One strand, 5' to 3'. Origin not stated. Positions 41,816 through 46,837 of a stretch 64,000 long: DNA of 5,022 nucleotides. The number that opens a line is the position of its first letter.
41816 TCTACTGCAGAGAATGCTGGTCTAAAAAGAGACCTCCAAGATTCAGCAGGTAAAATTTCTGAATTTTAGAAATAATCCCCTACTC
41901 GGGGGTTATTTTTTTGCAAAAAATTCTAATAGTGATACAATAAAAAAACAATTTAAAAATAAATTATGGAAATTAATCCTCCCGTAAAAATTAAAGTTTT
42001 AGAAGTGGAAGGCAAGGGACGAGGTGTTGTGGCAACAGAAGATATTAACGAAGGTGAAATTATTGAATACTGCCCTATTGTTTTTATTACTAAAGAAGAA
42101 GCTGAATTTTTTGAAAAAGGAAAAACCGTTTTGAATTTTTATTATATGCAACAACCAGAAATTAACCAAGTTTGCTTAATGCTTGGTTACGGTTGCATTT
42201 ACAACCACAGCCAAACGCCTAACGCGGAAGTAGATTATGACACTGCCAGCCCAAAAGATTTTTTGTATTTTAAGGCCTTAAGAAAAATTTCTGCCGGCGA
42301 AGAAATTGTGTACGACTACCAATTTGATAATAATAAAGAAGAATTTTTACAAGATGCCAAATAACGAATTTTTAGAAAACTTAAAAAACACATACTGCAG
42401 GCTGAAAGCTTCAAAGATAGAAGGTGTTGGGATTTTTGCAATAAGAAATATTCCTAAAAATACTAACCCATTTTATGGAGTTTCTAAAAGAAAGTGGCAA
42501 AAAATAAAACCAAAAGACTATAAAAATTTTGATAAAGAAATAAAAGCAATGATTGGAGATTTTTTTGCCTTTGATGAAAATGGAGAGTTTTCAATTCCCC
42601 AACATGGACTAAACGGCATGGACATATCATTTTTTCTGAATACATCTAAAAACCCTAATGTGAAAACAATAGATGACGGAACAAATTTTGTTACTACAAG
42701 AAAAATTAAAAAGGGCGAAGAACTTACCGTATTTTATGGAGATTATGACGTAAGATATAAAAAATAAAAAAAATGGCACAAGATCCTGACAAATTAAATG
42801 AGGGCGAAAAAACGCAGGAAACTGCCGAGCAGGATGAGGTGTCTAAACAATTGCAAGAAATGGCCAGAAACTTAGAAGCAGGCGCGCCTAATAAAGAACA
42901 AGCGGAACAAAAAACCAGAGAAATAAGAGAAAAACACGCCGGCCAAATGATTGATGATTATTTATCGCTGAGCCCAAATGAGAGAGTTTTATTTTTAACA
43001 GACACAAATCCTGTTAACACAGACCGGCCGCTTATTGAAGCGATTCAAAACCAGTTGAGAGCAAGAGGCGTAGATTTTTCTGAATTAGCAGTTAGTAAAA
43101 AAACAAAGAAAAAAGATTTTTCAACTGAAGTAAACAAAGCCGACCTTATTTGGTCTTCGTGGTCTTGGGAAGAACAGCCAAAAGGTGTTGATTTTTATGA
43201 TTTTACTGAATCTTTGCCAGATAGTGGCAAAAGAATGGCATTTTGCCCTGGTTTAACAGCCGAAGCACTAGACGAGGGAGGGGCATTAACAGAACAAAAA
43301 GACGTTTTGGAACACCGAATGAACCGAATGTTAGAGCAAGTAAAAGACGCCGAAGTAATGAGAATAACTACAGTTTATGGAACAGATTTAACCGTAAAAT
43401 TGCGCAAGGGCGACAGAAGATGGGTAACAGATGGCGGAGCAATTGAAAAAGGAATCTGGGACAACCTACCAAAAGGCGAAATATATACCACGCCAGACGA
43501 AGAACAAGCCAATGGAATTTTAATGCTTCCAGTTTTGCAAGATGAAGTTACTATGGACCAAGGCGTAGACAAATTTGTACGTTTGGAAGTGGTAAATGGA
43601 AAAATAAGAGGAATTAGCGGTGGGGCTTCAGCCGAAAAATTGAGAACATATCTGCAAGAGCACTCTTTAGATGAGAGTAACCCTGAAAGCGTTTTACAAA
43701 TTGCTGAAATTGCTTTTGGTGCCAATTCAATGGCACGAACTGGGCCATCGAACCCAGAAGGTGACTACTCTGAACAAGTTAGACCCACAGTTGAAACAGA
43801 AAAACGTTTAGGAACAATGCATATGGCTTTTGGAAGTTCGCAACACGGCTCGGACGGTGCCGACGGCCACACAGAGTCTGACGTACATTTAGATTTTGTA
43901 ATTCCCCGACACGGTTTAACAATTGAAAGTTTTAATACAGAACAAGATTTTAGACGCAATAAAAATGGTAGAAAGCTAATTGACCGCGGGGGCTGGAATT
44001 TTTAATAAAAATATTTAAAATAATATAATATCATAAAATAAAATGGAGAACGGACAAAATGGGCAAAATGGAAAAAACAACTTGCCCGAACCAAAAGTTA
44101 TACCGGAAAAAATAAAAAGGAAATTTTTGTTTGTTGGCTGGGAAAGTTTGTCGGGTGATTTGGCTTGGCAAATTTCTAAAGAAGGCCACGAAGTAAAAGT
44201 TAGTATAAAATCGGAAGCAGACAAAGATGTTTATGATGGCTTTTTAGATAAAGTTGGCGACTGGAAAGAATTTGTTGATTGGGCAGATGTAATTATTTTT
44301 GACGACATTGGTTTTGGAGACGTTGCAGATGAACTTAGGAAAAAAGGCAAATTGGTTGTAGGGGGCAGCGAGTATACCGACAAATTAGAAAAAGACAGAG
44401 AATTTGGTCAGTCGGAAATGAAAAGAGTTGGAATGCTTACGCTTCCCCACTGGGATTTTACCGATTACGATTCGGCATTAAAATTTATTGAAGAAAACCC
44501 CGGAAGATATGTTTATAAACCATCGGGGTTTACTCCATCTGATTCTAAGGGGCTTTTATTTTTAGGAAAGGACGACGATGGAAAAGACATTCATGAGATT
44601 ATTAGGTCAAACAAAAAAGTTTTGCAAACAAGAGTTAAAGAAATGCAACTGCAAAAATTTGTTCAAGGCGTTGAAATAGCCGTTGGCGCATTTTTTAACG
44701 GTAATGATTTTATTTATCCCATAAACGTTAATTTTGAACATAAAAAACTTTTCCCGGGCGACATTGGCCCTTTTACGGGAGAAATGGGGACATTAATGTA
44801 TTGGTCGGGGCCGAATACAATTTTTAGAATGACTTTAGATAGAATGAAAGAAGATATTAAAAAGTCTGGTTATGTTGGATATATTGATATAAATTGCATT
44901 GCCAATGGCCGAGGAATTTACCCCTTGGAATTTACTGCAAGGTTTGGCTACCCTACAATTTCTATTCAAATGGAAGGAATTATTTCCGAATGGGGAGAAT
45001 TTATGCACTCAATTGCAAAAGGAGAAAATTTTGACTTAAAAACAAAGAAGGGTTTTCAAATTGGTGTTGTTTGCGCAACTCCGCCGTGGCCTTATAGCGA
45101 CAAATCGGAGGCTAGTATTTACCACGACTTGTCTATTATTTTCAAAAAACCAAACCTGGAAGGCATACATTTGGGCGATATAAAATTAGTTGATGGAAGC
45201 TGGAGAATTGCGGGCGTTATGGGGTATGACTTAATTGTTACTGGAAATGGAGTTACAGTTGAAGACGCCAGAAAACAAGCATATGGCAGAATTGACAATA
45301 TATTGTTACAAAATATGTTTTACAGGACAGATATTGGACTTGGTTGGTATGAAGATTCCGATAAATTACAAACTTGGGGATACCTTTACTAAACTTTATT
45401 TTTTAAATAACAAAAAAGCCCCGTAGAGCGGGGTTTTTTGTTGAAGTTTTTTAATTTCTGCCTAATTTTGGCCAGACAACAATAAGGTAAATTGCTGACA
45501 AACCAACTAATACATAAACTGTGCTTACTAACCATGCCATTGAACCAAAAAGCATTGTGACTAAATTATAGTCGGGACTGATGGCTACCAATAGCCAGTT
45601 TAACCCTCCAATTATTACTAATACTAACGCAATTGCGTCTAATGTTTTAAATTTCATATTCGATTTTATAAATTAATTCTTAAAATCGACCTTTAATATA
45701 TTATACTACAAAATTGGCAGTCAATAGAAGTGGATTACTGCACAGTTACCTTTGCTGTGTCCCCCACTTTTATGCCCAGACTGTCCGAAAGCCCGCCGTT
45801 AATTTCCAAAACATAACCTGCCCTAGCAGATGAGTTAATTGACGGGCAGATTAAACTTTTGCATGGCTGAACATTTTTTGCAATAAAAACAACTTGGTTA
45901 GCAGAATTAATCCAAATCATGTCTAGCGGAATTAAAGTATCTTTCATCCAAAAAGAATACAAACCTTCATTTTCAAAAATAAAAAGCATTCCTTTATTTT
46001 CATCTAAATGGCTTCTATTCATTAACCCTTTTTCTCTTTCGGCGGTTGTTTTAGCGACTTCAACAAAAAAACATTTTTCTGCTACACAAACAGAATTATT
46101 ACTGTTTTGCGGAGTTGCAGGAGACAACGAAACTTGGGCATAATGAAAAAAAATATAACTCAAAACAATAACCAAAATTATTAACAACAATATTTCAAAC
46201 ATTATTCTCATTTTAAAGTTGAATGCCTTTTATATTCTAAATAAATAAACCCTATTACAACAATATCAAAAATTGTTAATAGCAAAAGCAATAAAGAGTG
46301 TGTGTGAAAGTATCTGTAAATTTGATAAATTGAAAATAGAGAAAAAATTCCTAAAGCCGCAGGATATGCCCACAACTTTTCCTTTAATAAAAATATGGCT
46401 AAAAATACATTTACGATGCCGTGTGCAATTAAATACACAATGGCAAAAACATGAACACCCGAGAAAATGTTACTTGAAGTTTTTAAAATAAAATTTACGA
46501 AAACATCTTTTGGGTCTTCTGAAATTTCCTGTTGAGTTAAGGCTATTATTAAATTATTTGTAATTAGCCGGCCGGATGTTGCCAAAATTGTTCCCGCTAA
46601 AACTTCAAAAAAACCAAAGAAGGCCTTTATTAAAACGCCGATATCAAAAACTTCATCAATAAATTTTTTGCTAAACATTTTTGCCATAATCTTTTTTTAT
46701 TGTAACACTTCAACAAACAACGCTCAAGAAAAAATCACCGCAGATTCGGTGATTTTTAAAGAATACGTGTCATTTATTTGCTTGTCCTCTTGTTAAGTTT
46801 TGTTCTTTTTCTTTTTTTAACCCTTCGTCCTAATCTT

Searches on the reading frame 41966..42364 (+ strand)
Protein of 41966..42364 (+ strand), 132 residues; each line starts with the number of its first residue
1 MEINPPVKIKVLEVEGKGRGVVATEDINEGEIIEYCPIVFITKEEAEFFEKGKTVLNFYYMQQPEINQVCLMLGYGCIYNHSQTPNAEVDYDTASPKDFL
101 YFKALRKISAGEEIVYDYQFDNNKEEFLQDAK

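Call 61: search_protein_families(library=pfam, proteins=[window:41966-42364:+], max_evalue=0.001)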
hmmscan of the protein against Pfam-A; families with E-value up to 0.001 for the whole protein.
window:41966-42364:+ (132 aa): 1 family
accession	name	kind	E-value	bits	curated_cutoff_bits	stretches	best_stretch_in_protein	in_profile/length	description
PF00856.33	SET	-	5.6e-19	69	22.4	1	18-119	1-105/105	SET domain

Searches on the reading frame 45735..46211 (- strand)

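Call 61: search_protein_families(library=pfam, proteins=[window:45735-46211:-], max_evalue=0.001)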
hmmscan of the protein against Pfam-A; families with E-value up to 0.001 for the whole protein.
window:45735-46211:- (158 aa): 1 family
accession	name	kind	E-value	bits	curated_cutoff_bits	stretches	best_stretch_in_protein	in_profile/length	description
PF02643.20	DUF192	-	5.2e-33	113.5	27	1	50-153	3-94/96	Uncharacterized ACR, COG1430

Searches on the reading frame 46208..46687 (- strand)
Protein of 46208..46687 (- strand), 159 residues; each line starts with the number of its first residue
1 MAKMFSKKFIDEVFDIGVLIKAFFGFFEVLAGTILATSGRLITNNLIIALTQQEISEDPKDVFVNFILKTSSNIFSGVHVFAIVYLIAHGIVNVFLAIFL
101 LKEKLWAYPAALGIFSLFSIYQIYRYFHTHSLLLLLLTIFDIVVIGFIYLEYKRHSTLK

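Call 61: search_protein_families(library=pfam, proteins=[window:46208-46687:-], max_evalue=0.001)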
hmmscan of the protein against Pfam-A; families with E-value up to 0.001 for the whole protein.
window:46208-46687:- (159 aa): 1 family
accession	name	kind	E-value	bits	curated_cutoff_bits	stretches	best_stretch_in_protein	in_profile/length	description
PF09900.14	DUF2127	-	7.4e-26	91.5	24.3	1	14-152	2-140/140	Predicted membrane protein (DUF2127)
